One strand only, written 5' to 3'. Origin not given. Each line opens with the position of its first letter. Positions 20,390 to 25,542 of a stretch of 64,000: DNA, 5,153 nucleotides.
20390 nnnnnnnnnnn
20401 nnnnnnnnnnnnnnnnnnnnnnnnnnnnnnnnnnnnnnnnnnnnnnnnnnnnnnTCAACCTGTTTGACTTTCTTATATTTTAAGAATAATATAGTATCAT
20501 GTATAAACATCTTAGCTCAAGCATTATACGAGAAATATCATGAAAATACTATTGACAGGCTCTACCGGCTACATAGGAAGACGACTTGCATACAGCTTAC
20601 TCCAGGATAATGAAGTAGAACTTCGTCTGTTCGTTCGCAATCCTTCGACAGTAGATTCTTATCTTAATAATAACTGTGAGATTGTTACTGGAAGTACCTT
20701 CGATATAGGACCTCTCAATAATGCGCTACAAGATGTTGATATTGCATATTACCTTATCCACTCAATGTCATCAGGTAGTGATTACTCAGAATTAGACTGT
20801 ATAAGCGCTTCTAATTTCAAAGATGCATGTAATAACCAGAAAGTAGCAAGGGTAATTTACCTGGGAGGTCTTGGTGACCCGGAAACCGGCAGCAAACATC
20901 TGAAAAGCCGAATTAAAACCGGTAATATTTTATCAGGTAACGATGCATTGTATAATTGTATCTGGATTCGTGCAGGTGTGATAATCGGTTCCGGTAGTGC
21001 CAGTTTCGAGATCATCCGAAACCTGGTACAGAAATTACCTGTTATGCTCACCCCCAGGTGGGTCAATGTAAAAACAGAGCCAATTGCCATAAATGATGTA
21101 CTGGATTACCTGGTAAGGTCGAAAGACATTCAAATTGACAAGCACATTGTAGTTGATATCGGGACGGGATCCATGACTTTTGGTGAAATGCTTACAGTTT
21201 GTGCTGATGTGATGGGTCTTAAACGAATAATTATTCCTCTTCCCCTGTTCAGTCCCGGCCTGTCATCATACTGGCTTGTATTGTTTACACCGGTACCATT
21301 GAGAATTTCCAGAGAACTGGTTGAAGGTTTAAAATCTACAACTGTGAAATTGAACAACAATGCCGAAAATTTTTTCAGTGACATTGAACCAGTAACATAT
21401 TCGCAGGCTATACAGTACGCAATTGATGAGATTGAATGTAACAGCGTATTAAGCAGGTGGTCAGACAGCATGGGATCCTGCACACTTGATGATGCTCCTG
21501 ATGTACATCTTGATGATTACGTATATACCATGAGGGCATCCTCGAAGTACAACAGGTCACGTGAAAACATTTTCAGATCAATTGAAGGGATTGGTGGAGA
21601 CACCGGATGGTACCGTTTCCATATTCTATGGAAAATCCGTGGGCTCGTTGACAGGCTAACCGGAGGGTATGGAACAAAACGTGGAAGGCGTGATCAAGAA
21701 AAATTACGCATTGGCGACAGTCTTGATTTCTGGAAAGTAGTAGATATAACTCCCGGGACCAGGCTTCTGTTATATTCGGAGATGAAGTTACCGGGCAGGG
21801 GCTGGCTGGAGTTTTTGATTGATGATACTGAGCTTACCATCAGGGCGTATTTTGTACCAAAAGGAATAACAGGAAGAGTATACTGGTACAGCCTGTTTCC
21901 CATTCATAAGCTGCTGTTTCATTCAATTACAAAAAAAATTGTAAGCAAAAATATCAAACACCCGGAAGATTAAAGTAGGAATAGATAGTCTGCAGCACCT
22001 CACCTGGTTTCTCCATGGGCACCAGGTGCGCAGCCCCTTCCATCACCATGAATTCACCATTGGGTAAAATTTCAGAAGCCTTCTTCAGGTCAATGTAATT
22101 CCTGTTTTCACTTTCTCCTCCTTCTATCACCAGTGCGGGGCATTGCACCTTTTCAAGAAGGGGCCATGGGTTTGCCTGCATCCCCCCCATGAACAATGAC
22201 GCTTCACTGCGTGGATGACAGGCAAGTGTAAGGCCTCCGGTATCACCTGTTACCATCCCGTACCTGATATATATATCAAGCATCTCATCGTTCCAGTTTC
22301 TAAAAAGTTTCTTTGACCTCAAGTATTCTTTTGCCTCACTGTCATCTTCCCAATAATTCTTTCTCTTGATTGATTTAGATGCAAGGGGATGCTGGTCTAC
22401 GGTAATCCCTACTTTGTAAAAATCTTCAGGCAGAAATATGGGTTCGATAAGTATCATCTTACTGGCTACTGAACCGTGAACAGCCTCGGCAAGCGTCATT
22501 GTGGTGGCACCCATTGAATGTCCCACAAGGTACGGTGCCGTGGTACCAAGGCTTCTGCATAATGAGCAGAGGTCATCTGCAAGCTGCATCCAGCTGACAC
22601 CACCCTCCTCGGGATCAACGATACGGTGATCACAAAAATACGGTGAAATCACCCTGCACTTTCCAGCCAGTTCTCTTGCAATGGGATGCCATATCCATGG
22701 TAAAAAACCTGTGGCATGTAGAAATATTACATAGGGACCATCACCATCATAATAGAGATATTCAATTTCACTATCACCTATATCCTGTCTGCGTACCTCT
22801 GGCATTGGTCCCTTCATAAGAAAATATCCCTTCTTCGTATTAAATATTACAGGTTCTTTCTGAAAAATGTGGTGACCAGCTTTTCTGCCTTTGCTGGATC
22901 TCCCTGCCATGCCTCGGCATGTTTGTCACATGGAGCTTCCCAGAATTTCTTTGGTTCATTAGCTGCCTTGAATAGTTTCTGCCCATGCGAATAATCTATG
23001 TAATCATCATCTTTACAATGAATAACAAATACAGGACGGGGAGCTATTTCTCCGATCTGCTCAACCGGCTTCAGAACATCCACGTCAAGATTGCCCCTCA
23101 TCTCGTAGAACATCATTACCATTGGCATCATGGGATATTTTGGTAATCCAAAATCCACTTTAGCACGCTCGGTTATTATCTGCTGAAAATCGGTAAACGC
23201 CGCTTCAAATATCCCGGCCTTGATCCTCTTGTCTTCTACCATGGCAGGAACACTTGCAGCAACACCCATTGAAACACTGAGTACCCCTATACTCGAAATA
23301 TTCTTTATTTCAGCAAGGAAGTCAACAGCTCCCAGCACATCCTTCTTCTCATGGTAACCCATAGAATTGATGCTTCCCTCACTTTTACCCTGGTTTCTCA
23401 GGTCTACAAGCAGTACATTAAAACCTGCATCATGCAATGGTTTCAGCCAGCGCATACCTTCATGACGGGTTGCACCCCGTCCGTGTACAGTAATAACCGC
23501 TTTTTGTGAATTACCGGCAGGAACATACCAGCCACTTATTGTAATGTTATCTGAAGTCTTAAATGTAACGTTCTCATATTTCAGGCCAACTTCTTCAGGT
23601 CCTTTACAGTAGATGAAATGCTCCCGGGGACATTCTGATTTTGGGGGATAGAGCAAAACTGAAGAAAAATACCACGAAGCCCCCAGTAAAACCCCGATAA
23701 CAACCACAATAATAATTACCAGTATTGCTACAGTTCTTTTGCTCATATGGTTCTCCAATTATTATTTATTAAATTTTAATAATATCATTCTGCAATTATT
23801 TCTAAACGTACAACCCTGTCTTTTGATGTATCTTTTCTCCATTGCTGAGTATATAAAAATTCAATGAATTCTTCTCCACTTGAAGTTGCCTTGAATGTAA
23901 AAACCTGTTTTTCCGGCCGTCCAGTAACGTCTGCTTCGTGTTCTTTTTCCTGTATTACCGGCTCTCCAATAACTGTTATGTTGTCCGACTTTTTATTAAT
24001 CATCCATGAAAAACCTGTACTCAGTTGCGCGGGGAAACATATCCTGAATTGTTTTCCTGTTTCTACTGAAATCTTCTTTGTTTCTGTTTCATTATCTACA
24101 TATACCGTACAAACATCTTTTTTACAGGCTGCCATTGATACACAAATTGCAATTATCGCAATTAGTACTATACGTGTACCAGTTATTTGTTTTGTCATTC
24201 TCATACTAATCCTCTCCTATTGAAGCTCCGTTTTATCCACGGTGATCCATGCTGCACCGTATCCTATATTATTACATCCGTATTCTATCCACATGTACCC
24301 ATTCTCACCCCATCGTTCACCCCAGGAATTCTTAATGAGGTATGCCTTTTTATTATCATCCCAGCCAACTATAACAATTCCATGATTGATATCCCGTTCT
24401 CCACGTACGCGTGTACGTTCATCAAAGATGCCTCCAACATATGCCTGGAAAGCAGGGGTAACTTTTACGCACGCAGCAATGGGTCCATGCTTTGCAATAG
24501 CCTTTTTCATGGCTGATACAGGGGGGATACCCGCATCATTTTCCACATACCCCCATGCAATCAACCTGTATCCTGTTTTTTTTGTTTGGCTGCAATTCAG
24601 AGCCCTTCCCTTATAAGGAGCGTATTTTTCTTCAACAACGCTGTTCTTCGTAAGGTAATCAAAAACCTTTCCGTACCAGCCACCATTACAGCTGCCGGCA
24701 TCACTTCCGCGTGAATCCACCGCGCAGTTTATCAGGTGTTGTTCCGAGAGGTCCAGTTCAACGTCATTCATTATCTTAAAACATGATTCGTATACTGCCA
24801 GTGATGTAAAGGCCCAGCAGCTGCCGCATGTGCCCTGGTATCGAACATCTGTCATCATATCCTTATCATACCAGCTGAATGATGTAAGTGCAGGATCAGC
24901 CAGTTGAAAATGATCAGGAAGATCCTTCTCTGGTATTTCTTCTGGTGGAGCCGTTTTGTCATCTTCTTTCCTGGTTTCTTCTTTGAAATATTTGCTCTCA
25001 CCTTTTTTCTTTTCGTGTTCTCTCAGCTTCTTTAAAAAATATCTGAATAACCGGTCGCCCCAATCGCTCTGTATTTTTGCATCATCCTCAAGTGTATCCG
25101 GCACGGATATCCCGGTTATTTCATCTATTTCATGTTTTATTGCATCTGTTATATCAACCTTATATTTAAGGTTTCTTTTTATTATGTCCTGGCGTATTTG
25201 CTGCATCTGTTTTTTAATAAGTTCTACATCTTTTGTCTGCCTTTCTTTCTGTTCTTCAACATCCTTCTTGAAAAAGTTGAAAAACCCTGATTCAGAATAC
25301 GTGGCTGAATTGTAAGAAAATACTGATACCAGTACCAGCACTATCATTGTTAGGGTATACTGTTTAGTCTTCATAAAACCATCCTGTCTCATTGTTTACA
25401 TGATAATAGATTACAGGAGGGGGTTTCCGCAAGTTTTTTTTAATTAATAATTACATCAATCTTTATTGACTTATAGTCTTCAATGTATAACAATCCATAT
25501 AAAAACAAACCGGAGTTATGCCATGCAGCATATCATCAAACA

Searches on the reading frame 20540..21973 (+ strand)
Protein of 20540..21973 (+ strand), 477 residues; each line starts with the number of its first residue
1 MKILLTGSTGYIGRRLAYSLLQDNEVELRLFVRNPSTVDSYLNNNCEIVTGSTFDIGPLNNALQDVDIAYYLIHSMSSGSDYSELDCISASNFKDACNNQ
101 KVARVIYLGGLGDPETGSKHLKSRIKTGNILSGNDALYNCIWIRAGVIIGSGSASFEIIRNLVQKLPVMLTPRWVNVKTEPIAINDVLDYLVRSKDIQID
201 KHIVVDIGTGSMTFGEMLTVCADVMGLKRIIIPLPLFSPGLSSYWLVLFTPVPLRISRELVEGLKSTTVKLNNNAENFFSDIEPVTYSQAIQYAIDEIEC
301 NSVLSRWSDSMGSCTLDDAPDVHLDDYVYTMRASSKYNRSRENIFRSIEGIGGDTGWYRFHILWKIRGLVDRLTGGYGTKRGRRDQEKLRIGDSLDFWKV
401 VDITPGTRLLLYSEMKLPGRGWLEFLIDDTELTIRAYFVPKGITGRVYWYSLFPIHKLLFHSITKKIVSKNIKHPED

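Call 66: search_protein_families(library=pfam, proteins=[window:20540-21973:+], max_evalue=0.000001)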
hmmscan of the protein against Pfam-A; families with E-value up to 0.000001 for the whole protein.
window:20540-21973:+ (477 aa): 2 families
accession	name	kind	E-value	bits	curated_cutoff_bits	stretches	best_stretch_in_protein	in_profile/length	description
PF11066.14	DUF2867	-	4.2e-30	105.3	27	1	336-461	14-140/142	Protein of unknown function (DUF2867)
PF13460.12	NAD_binding_10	-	9.1e-13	48.9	27.2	1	7-113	1-101/184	NAD(P)H-binding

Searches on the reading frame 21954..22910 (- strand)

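Call 34: search_protein_families(library=pfam, proteins=[window:21954-22910:-], max_evalue=0.00001)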
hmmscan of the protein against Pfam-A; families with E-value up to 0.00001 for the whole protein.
window:21954-22910:- (318 aa): 2 families
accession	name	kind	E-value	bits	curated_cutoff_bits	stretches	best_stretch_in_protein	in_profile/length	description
PF12697.13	Abhydrolase_6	-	1.8e-14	55.4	26.3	1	61-306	1-215/217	Alpha/beta hydrolase family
PF00561.26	Abhydrolase_1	-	9.2e-08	32.5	25.8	1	61-302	3-245/245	alpha/beta hydrolase fold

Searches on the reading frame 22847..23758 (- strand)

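Call 66: search_protein_families(library=pfam, proteins=[window:22847-23758:-], max_evalue=0.000001)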
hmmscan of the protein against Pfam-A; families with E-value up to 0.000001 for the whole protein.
window:22847-23758:- (303 aa): 2 families
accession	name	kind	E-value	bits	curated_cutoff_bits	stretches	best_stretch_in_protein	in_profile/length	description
PF12146.15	Hydrolase_4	-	2.6e-09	37.2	27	0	83-193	2-115/239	Serine aminopeptidase, S33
PF00561.26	Abhydrolase_1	-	1.6e-08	34.9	25.8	1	87-207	2-122/245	alpha/beta hydrolase fold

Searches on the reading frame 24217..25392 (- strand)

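Call 34: search_protein_families(library=pfam, proteins=[window:24217-25392:-], max_evalue=0.00001)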
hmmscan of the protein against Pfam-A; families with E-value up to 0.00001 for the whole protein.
window:24217-25392:- (391 aa): 1 family
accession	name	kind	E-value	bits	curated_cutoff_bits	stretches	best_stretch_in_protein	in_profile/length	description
PF00112.29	Peptidase_C1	-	3.1e-48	165.2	20.7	1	171-374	4-207/220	Papain family cysteine protease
